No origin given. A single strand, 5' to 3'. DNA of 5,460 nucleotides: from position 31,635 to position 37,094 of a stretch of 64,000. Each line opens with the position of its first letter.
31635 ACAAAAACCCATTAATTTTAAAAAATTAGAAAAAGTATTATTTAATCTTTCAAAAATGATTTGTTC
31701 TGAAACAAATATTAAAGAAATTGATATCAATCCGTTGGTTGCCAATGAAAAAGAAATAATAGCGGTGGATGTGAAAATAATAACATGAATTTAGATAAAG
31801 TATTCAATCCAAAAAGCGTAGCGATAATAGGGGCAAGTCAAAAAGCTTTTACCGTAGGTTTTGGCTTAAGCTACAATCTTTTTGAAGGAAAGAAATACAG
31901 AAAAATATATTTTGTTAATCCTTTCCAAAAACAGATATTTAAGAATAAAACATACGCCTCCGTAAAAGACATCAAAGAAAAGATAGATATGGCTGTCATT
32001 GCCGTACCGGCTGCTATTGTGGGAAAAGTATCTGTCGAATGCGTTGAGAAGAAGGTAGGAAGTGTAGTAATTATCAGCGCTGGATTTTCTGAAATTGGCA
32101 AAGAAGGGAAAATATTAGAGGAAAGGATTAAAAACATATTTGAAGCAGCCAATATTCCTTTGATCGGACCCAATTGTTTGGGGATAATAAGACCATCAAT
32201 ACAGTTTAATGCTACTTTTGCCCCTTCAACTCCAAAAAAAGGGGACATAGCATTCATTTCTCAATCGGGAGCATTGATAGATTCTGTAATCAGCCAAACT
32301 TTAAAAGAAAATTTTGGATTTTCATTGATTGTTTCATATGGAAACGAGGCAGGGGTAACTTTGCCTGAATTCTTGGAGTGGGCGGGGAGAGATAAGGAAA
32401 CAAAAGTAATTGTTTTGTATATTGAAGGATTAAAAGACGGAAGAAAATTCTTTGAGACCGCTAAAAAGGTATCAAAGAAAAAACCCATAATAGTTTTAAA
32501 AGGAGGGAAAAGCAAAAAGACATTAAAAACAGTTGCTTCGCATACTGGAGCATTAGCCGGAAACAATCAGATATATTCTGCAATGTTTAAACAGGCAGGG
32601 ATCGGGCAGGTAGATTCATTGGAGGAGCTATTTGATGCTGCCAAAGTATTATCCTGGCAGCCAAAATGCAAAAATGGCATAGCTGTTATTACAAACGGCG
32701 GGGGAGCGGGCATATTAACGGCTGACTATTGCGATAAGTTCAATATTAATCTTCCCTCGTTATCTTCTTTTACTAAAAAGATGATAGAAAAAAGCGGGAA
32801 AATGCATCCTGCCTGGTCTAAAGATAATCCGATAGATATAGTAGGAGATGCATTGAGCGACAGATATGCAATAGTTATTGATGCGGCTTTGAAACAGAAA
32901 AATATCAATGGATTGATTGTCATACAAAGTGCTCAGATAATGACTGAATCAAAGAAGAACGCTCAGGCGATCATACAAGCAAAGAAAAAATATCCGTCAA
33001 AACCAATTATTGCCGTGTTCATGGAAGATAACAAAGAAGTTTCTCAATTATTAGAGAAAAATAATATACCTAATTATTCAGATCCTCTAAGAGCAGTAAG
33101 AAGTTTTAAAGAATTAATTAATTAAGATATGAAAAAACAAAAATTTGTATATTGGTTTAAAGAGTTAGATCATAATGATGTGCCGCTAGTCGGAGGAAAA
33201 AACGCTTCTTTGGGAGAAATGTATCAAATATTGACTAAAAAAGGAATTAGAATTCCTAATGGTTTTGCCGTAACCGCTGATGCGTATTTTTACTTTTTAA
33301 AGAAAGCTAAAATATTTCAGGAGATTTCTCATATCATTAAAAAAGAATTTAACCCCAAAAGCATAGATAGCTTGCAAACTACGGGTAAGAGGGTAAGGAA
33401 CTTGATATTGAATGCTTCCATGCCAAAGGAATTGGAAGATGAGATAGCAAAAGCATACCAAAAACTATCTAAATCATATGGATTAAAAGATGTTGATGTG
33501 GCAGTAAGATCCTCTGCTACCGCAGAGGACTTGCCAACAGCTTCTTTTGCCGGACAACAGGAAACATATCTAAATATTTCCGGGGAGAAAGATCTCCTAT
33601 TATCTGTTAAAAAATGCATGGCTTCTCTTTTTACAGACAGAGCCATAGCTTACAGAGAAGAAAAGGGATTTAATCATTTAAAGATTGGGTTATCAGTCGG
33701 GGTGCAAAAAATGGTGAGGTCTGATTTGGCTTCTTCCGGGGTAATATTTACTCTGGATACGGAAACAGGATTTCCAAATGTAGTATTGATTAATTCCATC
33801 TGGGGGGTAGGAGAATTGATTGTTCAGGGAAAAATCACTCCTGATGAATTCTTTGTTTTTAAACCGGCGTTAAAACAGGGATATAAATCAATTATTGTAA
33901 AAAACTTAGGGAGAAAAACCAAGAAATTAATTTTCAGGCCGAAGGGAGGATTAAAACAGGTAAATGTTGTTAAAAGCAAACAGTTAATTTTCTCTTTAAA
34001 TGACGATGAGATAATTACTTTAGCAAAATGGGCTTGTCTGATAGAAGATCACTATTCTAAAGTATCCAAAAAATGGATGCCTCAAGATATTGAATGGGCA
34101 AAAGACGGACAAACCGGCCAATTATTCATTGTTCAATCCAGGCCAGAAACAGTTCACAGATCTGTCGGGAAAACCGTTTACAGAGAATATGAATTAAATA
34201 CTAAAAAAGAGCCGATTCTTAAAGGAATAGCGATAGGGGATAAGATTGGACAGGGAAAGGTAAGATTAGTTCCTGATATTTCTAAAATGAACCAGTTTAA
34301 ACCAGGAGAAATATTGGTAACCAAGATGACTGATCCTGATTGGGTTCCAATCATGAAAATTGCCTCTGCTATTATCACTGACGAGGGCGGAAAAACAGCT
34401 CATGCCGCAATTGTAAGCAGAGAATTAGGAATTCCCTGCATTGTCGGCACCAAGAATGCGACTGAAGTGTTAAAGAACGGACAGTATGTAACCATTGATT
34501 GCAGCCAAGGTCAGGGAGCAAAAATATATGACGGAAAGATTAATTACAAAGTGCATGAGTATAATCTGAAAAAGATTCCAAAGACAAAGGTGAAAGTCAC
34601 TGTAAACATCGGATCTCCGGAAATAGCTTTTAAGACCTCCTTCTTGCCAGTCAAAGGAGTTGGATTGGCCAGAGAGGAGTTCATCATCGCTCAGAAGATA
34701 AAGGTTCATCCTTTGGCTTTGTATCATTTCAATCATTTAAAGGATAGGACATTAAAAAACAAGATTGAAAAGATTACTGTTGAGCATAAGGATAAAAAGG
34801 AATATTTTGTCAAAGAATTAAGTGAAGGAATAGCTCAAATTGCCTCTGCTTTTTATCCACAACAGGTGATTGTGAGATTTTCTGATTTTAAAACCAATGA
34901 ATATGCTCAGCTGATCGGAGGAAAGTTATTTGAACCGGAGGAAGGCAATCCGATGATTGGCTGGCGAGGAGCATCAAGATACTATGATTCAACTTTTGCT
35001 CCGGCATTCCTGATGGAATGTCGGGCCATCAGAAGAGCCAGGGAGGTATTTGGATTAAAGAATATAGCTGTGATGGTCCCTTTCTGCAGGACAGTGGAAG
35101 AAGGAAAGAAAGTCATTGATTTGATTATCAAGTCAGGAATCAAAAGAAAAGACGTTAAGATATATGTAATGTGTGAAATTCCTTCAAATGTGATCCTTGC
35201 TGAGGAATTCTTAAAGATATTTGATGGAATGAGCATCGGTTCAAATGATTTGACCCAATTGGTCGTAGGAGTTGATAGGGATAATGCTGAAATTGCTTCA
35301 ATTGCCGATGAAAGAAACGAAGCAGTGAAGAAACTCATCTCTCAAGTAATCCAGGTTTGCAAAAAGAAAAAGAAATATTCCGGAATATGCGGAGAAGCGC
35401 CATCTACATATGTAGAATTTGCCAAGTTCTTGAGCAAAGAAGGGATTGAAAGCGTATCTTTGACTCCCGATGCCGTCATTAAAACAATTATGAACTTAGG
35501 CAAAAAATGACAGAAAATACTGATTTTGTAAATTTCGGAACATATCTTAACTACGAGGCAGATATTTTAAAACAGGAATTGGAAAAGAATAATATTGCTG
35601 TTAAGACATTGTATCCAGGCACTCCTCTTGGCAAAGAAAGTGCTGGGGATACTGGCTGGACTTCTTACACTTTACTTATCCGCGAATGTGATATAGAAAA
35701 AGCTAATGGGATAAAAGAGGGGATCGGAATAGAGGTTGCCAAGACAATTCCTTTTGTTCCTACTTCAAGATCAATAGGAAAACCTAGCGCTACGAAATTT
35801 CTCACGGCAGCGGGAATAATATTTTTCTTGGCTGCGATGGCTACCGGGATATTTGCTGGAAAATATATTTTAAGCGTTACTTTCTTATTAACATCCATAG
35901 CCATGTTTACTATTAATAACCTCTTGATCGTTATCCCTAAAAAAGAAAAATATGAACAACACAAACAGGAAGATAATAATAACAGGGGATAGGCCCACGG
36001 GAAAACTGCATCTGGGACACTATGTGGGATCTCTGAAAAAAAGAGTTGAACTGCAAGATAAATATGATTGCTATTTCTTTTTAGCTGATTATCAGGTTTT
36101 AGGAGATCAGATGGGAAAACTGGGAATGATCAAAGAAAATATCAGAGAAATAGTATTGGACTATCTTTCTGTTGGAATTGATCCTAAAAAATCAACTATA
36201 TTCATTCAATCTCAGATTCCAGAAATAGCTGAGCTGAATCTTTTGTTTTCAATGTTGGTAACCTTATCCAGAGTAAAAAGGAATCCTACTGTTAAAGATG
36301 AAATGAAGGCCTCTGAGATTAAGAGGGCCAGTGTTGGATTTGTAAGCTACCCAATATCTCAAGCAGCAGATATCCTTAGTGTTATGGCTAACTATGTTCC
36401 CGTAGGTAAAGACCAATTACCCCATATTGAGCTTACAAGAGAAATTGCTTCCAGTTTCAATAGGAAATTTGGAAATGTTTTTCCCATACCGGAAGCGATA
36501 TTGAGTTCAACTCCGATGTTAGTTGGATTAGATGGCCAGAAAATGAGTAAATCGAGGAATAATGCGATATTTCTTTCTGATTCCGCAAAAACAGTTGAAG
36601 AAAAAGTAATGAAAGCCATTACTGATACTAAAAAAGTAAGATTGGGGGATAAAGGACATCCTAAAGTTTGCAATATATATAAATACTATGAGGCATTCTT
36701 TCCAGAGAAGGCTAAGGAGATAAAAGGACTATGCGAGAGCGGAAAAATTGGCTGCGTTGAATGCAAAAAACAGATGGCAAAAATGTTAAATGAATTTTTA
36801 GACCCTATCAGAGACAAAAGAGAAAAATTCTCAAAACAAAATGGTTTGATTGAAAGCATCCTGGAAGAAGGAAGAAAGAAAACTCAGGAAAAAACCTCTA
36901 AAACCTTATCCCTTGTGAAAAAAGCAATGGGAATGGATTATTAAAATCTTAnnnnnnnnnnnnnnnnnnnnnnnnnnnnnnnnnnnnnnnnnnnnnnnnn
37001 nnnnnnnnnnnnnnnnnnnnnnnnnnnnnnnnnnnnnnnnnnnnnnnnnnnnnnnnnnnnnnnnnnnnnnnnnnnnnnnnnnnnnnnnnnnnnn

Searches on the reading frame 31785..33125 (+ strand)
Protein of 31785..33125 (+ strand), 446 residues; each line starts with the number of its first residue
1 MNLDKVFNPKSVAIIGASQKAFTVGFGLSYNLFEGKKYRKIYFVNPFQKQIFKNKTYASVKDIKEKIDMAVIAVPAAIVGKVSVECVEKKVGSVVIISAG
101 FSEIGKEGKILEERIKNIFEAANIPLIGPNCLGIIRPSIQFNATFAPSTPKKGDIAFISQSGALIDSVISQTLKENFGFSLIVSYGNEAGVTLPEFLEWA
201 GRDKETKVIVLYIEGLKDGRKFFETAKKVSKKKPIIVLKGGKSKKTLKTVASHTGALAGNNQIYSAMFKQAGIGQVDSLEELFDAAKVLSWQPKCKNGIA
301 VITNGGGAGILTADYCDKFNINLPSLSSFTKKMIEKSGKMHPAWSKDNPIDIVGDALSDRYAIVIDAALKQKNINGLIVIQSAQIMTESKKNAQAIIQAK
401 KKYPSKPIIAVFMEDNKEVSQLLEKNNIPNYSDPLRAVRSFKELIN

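Call 89: search_protein_families(library=pfam, proteins=[window:31785-33125:+], max_evalue=0.00001)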
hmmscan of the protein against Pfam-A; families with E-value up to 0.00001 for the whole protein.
window:31785-33125:+ (446 aa): 3 families
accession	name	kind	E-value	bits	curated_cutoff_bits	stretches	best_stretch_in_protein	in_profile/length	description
PF13607.11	Succ_CoA_lig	-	5.4e-52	175.7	27.4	1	152-289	1-138/138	Succinyl-CoA ligase like flavodoxin domain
PF13380.12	CoA_binding_2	-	1.1e-17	65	22.8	1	10-135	1-114/116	CoA binding domain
PF02629.25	CoA_binding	-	7.5e-09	36.7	22.3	1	8-100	2-97/97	CoA binding domain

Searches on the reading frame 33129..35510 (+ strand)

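Call 89: search_protein_families(library=pfam, proteins=[window:33129-35510:+], max_evalue=0.00001)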
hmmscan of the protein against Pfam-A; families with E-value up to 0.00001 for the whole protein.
window:33129-35510:+ (793 aa): 3 families
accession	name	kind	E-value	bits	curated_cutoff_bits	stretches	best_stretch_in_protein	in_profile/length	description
PF01326.24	PPDK_N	-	1e-115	386.9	27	1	19-345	2-314/328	Pyruvate phosphate dikinase, AMP/ATP-binding domain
PF02896.24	PEP-utilizers_C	-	1.4e-59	202.1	22.8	1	483-786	15-284/293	PEP-utilising enzyme, PEP-binding domain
PF00391.29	PEP-utilizers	-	4.1e-30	103.6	23.1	1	390-461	1-72/72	PEP-utilising enzyme, mobile domain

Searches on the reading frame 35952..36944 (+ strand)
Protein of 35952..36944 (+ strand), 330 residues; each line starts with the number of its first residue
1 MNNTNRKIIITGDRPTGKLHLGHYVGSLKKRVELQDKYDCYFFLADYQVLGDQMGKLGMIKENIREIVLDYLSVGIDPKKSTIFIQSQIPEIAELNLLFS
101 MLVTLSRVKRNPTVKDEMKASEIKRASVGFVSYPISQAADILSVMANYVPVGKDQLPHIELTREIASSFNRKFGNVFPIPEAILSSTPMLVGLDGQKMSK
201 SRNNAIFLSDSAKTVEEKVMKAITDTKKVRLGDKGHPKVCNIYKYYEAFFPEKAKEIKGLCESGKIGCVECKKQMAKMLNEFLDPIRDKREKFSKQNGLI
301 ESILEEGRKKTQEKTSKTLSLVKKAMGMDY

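Call 89: search_protein_families(library=pfam, proteins=[window:35952-36944:+], max_evalue=0.00001)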
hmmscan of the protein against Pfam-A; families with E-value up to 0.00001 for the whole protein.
window:35952-36944:+ (330 aa): 1 family
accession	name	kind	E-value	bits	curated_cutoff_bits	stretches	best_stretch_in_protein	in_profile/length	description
PF00579.31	tRNA-synt_1b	-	1e-65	222.4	21.1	1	4-283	3-291/292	tRNA synthetases class I (W and Y)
